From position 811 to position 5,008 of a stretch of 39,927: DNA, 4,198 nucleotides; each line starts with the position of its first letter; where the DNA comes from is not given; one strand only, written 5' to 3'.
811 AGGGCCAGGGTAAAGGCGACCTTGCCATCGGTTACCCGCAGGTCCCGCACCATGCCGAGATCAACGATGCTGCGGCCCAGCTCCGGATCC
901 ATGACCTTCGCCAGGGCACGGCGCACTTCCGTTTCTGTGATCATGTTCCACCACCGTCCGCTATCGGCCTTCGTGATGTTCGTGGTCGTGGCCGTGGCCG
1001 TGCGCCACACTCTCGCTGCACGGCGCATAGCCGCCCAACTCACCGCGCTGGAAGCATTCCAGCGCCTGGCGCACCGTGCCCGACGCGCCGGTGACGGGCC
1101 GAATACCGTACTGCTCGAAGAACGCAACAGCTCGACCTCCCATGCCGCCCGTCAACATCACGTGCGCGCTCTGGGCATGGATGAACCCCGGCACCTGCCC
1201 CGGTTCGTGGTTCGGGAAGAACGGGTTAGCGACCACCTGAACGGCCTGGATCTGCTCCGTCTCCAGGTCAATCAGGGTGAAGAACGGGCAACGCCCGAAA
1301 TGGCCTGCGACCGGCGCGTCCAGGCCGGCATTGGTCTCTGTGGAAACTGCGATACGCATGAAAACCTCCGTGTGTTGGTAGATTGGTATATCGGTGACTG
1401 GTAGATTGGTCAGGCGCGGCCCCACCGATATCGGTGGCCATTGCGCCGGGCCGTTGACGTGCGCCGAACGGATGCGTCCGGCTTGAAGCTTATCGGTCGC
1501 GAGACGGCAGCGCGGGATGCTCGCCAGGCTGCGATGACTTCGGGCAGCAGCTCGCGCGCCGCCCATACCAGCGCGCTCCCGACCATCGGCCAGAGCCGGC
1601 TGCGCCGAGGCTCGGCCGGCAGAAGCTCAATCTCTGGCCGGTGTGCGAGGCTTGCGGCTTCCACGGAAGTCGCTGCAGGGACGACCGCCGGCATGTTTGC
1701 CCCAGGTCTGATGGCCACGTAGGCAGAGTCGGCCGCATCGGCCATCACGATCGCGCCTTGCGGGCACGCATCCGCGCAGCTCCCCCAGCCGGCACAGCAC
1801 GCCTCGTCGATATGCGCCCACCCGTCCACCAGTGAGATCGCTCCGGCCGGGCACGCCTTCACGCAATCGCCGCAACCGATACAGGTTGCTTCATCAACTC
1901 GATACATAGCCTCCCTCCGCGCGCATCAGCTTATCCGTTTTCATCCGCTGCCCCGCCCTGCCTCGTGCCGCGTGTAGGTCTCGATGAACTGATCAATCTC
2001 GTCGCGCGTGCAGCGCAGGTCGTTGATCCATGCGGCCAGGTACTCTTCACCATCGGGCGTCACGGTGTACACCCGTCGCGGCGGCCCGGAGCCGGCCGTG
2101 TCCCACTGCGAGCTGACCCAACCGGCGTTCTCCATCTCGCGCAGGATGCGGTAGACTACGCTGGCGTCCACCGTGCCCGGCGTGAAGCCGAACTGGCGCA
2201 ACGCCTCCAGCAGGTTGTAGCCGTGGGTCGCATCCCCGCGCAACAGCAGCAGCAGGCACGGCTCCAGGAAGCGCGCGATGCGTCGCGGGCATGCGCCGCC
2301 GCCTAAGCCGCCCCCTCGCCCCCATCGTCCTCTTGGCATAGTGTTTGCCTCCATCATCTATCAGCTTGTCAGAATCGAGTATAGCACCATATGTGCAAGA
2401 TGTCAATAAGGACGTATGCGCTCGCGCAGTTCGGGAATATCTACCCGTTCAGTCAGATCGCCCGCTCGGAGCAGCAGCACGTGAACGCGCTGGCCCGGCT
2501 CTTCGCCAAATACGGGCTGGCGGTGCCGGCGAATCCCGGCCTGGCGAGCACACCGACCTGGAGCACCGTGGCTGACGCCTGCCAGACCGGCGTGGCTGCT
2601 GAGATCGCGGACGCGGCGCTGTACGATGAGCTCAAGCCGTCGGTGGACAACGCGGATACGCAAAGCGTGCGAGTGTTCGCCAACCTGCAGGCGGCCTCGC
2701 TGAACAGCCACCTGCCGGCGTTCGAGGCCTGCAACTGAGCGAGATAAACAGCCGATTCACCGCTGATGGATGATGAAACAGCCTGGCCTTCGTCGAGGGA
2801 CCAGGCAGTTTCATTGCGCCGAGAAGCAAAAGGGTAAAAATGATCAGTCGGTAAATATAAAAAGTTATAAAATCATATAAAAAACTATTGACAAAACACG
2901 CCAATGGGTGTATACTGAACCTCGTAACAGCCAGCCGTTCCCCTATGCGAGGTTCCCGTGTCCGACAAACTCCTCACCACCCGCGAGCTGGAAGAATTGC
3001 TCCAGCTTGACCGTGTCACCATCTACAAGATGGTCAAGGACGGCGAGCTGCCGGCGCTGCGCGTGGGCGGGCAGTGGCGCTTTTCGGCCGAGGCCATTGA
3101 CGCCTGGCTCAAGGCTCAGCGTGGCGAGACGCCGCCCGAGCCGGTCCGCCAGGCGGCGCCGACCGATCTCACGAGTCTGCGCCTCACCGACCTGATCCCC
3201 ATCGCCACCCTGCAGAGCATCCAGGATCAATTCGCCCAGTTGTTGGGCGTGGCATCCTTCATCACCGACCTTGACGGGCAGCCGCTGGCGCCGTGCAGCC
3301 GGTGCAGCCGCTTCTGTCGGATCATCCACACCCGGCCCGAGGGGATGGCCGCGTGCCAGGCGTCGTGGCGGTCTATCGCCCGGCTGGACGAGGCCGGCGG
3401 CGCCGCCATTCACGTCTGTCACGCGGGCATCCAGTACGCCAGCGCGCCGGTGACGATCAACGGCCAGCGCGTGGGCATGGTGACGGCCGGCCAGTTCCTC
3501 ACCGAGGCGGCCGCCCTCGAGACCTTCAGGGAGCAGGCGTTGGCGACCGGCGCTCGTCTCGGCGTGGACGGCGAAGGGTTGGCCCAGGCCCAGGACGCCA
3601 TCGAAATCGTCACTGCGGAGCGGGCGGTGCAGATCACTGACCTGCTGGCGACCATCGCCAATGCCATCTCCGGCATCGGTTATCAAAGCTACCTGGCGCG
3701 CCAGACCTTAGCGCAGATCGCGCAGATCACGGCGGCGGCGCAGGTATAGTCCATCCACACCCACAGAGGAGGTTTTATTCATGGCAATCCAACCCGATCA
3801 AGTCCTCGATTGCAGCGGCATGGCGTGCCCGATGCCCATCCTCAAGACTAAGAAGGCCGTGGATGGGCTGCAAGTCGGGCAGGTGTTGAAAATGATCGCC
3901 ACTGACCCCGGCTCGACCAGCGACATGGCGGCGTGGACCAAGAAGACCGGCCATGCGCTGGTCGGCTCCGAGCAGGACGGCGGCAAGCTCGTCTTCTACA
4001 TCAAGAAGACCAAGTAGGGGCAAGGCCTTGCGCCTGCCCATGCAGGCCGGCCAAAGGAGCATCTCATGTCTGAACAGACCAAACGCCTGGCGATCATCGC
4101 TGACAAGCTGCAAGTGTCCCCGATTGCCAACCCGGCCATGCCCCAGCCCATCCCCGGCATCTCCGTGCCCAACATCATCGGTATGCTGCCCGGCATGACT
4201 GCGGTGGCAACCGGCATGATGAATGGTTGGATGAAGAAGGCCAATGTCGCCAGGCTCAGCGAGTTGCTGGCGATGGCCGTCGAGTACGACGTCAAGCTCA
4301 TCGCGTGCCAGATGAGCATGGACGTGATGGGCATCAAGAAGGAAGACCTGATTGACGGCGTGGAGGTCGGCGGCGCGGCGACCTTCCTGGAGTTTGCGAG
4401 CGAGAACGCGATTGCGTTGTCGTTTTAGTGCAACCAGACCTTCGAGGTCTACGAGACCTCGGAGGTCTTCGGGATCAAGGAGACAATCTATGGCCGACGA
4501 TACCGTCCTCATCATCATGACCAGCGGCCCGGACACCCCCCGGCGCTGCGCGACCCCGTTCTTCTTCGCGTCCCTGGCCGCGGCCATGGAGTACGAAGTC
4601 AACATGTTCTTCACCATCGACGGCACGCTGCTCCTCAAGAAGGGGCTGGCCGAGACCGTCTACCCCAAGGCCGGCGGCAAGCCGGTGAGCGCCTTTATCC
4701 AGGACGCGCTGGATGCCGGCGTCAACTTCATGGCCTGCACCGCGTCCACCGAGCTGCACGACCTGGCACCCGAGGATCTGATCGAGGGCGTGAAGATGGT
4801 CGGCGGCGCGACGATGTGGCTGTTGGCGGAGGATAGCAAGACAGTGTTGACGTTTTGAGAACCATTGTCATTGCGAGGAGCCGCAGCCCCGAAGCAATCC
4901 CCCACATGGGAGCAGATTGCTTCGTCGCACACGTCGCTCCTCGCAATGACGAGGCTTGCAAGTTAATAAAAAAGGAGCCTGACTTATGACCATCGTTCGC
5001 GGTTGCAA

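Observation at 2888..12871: Isp-type [NiFe]-hydrogenase embedded in a TusA/DsrE/lipoate-binding-protein/lipoate-ligase module: candidate H2-driven protein-bound sulfur or disulfide reductase system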

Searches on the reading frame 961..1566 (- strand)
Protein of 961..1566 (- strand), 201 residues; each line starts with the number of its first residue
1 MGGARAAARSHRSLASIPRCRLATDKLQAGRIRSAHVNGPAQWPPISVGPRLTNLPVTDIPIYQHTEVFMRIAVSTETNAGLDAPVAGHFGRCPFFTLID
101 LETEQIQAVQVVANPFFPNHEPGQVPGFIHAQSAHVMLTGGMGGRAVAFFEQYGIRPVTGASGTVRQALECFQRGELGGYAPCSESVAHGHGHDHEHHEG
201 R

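Call 4: search_protein_families(library=pfam, proteins=[window:961-1566:-], max_evalue=0.01)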
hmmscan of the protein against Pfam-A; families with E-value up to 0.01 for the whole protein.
window:961-1566:- (201 aa): 1 family
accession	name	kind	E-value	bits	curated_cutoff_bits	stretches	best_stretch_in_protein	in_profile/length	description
PF02579.22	Nitro_FeMo-Co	-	3.7e-20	72.5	26.3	1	83-173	2-93/94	Dinitrogenase iron-molybdenum cofactor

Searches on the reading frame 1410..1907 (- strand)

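Call 4: search_protein_families(library=pfam, proteins=[window:1410-1907:-], max_evalue=0.01)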
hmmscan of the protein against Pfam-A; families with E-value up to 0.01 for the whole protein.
window:1410-1907:- (165 aa): 13 families
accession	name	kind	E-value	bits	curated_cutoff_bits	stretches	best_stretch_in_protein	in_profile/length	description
PF00037.32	Fer4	-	1e-10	41.4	21.1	1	3-25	2-24/24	4Fe-4S binding domain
PF12838.12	Fer4_7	-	4.4e-09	37.1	27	1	8-52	1-52/52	4Fe-4S dicluster domain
PF13237.11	Fer4_10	-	1.1e-08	35.4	25.5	1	2-49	2-53/53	4Fe-4S dicluster domain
PF12837.12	Fer4_6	-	4.4e-08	33.1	25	1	3-24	3-24/24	4Fe-4S binding domain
PF14697.11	Fer4_21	-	5.9e-08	33.2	35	1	3-55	2-59/59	4Fe-4S dicluster domain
PF13187.11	Fer4_9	-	4.9e-07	30.1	27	1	9-53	2-52/52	4Fe-4S dicluster domain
PF12797.12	Fer4_2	-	7.1e-07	29.2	24.5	1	3-21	4-22/22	4Fe-4S binding domain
PF13484.11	Fer4_16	-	1.1e-06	29.8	30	1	8-27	1-20/66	4Fe-4S double cluster binding domain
PF25160.1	LdpA_Fe-S-bd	-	4.5e-06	26.8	27.6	2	15-56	9-46/49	LdpA Fe-S cluster-binding domain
PF12800.12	Fer4_4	-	5.1e-05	23.7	24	1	7-22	2-17/17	4Fe-4S binding domain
PF13370.11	Fer4_13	-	0.0038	18.3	24.5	1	4-20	1-17/58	4Fe-4S single cluster domain of Ferredoxin I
PF12798.12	Fer4_3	-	0.0049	18.1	27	1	9-23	1-15/15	4Fe-4S binding domain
PF13459.11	Fer4_15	-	0.0092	17.1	22.4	0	3-21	2-20/66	4Fe-4S single cluster domain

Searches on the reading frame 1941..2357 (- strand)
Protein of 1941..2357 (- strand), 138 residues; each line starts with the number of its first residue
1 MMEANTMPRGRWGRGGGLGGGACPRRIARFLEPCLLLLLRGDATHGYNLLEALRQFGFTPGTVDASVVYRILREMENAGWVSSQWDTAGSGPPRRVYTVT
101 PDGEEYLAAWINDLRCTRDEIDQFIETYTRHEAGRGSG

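Call 4: search_protein_families(library=pfam, proteins=[window:1941-2357:-], max_evalue=0.01)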
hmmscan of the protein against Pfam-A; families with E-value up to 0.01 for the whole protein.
window:1941-2357:- (138 aa): 1 family
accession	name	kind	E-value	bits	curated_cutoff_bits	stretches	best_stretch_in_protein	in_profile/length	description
PF03551.20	PadR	-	1.9e-15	57.1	27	1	35-108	1-74/75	Transcriptional regulator PadR-like family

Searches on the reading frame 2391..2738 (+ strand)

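Call 4: search_protein_families(library=pfam, proteins=[window:2391-2738:+], max_evalue=0.01)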
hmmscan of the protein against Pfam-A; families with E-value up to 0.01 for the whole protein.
window:2391-2738:+ (115 aa): 1 family
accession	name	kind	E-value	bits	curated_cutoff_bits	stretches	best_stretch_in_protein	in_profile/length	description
PF09968.15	DUF2202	-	7.4e-07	29.5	22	1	20-50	31-61/162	Uncharacterized protein domain (DUF2202)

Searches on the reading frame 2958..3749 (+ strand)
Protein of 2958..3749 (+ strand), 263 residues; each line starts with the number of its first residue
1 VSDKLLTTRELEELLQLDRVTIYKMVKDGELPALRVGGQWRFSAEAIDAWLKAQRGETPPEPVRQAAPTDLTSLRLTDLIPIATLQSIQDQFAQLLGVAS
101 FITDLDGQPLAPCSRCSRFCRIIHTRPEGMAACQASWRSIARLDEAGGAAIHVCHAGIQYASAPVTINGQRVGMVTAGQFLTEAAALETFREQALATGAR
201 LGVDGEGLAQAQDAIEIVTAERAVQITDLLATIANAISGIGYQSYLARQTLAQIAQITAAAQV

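Call 3: search_protein_families(library=pfam, proteins=[window:2958-3749:+], max_evalue=0.01)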
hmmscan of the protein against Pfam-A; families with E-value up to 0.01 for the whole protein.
window:2958-3749:+ (263 aa): 3 families
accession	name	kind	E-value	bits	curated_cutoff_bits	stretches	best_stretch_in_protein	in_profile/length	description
PF10114.15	PocR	-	1.9e-37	129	23.9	1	78-242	1-162/162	Sensory domain found in PocR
PF12728.13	HTH_17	-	5.1e-16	59.1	27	1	5-55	1-51/51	Helix-turn-helix domain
PF01590.32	GAF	-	0.00014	22.9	22.4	0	7-53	9-44/133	GAF domain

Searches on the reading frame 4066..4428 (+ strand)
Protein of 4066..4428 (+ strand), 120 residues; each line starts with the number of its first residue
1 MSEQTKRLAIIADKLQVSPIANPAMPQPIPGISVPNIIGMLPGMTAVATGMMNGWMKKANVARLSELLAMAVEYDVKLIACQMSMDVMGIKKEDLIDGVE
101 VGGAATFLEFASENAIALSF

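Call 3: search_protein_families(library=pfam, proteins=[window:4066-4428:+], max_evalue=0.01)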
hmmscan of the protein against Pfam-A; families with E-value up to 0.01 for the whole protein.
window:4066-4428:+ (120 aa): 2 families
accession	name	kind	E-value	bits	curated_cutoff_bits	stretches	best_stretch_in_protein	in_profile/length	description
PF13686.11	DrsE_2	-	5.6e-27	95.1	25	1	17-118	56-155/156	DsrE/DsrF/DrsH-like family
PF02635.20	DsrE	-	2.1e-10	41.2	22.7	1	54-118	50-114/116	DsrE/DsrF-like family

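Call 6: search_protein_families(library=ncbifam, proteins=[window:4066-4428:+], max_evalue=0.01)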
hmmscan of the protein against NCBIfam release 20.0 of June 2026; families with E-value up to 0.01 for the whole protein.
window:4066-4428:+ (120 aa): 1 family
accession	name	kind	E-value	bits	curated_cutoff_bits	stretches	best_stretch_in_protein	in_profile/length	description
NF047629.1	SulfCarrDsrE2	equivalog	1.6e-31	109.6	210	1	14-118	52-157/159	sulfur carrier protein DsrE2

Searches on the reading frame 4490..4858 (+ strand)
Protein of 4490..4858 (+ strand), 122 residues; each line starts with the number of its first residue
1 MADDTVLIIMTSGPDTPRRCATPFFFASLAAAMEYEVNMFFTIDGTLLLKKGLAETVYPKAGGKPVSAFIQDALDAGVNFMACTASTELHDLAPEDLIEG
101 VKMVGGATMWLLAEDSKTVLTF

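Call 3: search_protein_families(library=pfam, proteins=[window:4496-4858:+], max_evalue=0.01)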
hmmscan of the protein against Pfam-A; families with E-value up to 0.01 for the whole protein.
window:4496-4858:+ (120 aa): 2 families
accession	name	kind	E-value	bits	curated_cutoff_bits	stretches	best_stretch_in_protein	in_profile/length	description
PF02635.20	DsrE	-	2.7e-17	63.4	22.7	1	4-120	3-116/116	DsrE/DsrF-like family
PF13686.11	DrsE_2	-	4.2e-17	63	25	2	59-116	96-153/156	DsrE/DsrF/DrsH-like family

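Call 6: search_protein_families(library=ncbifam, proteins=[window:4496-4858:+], max_evalue=0.01)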
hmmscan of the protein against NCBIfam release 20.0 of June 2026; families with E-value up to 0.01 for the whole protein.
window:4496-4858:+ (120 aa): 1 family
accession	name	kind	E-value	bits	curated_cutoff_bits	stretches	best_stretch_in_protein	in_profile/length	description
NF047629.1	SulfCarrDsrE2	equivalog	9.3e-14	51.9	210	2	18-58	18-58/159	sulfur carrier protein DsrE2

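Call 38: search_solved_structures(query=window:4490-4858:+, max_evalue=0.01, show_alignments=2)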
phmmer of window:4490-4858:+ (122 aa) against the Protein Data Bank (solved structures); distinct sequences matched with E-value up to 0.01: 2.
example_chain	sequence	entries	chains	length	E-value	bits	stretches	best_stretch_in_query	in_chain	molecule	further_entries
3mc3_A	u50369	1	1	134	4.8e-18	68.8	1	5-115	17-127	DsrE/DsrF-like family protein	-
2qs7_A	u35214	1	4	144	0.0013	22.2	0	25-52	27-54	Uncharacterized protein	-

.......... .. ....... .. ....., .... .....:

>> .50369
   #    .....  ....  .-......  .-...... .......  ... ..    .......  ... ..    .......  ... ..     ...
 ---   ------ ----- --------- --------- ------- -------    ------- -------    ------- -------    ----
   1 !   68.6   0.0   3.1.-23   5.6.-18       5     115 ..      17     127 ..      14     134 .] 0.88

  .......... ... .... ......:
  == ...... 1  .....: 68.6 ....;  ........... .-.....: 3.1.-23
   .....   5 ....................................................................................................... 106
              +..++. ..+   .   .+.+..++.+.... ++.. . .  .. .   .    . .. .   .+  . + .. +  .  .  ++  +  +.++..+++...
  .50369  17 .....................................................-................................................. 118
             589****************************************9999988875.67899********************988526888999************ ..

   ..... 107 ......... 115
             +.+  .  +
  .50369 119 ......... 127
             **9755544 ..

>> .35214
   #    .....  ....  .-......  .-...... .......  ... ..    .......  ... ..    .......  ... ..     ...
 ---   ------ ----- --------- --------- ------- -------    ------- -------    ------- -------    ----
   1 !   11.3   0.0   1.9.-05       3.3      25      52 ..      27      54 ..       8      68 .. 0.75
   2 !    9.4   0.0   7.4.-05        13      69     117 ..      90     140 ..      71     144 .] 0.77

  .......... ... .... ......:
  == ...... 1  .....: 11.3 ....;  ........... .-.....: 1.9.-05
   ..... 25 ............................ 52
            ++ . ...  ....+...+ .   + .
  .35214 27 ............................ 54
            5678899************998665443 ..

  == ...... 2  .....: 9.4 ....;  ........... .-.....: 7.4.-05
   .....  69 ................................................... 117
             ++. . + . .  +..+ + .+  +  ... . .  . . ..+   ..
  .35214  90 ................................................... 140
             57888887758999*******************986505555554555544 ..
